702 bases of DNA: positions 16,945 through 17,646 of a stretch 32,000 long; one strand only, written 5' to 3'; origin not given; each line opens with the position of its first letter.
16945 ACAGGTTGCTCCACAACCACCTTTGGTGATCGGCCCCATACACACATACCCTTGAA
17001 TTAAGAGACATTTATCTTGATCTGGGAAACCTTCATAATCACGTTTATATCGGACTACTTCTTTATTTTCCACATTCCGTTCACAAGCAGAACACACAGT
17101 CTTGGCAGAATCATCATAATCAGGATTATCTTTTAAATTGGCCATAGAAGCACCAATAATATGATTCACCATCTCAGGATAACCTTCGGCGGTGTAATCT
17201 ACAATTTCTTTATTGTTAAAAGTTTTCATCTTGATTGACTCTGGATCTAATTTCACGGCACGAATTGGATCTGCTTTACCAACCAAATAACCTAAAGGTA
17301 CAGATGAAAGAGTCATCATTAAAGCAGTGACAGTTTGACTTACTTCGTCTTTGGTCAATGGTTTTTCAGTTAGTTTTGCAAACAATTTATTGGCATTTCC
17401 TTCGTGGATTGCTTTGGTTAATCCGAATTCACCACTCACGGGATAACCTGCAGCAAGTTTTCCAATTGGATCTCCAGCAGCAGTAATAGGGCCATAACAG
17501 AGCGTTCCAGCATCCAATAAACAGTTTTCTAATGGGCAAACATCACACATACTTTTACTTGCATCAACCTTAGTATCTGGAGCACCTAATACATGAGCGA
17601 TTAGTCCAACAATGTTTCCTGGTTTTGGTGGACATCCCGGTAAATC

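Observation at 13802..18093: Unusual operon order: small subunit - HdrC - HdrB - large subunit - VhuU, with no MvhD or HdrA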

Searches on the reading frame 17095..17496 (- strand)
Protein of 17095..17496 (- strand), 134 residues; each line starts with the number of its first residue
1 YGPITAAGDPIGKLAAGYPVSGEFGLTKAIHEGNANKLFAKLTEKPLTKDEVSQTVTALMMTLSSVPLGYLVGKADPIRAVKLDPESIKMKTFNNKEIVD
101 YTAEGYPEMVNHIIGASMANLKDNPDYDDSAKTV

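Call 75: search_protein_representatives(protein=window:17095-17496:-)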
Query: 134 residues. Proteins with E-value up to 0.001 (for the whole library): 6; up to 1e-10: 2; up to 1e-30: 0. The best 6 are listed.
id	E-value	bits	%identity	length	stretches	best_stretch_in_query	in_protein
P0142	4.3e-25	104.4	51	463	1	1-134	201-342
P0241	2.9e-13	66.2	41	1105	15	64-89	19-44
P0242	4.3e-07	46.2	49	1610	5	85-114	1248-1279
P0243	3.7e-06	43.2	49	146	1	2-58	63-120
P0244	9.3e-05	38.7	29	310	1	1-134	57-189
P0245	1.0e-04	38.6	46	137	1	78-134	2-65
